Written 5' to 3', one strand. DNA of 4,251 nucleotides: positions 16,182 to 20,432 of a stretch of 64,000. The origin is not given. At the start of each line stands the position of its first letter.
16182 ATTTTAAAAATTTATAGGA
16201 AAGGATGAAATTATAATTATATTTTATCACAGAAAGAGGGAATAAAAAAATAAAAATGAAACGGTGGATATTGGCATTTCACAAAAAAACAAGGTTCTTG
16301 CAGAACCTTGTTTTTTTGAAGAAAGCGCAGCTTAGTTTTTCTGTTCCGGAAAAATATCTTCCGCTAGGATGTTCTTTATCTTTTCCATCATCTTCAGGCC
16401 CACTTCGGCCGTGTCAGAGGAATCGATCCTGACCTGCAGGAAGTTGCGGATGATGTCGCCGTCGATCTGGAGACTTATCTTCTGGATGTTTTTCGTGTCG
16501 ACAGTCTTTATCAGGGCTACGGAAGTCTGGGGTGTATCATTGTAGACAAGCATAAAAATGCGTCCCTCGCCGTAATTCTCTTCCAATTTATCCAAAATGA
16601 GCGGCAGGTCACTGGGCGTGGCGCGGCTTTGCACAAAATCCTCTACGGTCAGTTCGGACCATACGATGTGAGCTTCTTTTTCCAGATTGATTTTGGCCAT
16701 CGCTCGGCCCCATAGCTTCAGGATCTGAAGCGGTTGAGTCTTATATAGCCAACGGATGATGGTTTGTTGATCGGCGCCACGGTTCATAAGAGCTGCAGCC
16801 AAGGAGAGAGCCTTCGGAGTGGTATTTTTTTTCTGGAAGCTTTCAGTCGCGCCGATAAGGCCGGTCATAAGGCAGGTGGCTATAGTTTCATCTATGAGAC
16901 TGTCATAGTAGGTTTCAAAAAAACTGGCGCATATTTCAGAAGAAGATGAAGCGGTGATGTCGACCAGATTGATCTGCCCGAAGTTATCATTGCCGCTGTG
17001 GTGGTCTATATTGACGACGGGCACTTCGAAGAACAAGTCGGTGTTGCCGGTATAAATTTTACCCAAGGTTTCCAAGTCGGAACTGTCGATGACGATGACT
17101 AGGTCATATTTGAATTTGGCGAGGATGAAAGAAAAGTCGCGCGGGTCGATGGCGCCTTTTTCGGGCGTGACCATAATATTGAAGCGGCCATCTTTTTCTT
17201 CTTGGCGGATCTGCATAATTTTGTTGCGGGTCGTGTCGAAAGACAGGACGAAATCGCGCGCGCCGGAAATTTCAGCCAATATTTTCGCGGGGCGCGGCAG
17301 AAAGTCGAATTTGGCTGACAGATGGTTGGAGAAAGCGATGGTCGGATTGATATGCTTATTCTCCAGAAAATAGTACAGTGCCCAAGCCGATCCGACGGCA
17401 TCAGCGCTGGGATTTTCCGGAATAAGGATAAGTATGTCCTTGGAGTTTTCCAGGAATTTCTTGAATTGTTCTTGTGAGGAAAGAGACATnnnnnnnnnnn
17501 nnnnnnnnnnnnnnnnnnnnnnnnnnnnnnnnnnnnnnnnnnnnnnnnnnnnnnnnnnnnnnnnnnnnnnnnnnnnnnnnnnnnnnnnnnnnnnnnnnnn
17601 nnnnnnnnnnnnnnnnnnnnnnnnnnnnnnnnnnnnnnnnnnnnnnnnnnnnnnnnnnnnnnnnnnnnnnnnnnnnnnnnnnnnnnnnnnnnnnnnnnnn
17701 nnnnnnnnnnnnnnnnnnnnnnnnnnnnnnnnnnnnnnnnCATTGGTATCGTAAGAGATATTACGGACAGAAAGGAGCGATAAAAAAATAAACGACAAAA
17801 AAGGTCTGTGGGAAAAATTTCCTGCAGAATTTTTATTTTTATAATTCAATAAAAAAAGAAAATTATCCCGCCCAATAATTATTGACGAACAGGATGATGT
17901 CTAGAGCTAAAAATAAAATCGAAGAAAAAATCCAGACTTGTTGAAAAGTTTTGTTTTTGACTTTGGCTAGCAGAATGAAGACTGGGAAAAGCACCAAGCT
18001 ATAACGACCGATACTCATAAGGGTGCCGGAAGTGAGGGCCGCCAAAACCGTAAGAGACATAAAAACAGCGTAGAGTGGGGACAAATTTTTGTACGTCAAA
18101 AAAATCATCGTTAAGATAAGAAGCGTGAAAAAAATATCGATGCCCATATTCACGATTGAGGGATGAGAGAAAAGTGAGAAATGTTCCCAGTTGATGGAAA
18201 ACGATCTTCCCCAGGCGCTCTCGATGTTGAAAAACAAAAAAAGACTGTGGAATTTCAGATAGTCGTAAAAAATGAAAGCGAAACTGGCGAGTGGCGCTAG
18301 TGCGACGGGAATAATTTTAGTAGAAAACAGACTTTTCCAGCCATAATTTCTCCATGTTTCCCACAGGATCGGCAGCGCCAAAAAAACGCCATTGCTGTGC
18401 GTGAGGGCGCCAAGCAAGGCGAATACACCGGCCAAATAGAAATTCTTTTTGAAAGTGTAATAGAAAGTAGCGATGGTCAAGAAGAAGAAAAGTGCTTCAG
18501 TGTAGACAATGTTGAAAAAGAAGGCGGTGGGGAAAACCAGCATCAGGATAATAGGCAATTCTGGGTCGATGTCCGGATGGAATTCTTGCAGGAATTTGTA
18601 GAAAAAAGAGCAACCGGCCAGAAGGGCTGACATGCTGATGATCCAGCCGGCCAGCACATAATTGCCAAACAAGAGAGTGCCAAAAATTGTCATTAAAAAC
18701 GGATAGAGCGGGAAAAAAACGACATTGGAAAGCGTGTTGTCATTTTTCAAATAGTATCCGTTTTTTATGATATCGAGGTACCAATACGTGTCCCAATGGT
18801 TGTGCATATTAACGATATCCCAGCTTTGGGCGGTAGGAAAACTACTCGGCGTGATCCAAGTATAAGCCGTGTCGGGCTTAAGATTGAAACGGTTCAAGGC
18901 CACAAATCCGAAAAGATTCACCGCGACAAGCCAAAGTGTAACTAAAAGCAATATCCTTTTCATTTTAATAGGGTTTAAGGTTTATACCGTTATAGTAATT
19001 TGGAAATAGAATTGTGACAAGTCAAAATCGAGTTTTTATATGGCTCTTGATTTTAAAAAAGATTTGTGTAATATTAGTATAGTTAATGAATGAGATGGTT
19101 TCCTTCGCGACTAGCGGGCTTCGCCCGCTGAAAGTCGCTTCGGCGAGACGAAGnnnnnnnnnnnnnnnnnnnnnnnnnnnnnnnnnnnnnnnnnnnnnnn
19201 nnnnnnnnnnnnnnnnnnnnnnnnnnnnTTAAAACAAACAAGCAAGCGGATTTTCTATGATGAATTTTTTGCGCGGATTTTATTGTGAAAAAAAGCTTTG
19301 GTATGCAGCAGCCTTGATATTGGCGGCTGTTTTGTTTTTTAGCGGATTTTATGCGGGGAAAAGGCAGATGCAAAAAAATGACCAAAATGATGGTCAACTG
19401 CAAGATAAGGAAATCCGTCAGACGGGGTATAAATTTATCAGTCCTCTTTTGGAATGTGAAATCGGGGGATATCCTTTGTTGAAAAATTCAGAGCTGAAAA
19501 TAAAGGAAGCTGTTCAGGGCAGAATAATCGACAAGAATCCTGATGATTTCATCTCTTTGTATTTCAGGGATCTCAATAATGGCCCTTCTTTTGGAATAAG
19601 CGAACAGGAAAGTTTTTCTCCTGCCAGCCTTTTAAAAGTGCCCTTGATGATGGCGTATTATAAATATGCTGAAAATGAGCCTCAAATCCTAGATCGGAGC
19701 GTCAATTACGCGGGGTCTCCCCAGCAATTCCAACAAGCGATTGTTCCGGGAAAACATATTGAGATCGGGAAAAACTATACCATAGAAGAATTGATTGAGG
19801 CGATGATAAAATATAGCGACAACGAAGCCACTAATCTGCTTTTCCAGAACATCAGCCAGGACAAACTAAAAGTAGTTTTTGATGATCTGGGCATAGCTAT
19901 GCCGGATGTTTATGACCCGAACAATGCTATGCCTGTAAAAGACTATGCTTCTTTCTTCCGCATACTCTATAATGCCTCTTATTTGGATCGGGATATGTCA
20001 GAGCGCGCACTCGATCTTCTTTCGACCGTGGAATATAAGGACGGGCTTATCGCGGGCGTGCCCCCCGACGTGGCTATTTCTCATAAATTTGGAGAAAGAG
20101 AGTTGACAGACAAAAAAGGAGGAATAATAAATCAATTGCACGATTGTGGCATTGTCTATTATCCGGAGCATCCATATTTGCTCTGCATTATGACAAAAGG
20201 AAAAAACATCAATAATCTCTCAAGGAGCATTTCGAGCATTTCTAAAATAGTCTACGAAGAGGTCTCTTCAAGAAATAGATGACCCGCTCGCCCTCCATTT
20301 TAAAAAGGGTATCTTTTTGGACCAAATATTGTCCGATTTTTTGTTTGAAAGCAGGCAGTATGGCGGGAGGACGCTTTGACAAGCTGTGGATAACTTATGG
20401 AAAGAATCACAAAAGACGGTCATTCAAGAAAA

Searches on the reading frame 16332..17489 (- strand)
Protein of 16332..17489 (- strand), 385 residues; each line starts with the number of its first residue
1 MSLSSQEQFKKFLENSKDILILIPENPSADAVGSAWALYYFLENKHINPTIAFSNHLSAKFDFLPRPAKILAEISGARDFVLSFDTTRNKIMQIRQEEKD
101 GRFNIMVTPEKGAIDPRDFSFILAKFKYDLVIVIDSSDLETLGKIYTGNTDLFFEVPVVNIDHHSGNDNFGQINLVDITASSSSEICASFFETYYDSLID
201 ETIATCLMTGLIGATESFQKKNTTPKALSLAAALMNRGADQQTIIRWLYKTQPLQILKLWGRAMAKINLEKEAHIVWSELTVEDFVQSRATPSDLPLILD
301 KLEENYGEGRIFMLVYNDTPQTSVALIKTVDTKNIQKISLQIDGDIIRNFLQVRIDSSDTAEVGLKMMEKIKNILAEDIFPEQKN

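Call 12: search_protein_families(library=pfam, proteins=[window:16332-17489:-], max_evalue=0.001)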
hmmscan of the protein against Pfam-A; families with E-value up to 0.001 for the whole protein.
window:16332-17489:- (385 aa): 1 family
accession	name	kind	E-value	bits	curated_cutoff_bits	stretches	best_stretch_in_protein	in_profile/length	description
PF01368.27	DHH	-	4.7e-12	46.7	28.1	1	19-210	2-124/125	DHH family, N-terminal domain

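Call 77: search_protein_families(library=ncbifam, proteins=[window:16332-17489:-], max_evalue=0.001)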
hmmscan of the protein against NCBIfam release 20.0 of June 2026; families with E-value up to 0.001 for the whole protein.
window:16332-17489:- (385 aa): 1 family
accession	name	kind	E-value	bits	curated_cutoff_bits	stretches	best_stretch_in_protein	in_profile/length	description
NF053633.1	OlncasPapPhNrnA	equivalog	6.2e-10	38.5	350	1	129-288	80-234/317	bifunctional oligoribonuclease/PAP phosphatase NrnA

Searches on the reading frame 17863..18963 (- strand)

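Call 12: search_protein_families(library=pfam, proteins=[window:17863-18963:-], max_evalue=0.001)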
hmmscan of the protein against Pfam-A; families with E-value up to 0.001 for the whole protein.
window:17863-18963:- (366 aa): 0 families

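Call 77: search_protein_families(library=ncbifam, proteins=[window:17863-18963:-], max_evalue=0.001)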
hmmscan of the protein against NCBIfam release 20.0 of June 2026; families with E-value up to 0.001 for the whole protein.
window:17863-18963:- (366 aa): 1 family
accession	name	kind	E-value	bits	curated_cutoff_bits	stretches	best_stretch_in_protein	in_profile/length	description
NF046093.1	AZOBR_p60025_fam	subfamily_domain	1.9e-05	24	150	1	85-220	95-231/232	AZOBR_p60025 family cell surface glycopolymer formation protein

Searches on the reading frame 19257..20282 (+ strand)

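Call 12: search_protein_families(library=pfam, proteins=[window:19257-20282:+], max_evalue=0.001)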
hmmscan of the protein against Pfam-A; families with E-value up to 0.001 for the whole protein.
window:19257-20282:+ (341 aa): 1 family
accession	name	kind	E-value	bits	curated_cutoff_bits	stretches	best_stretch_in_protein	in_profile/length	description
PF13354.11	Beta-lactamase2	-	5.2e-38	131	22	1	100-313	1-214/214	Beta-lactamase enzyme family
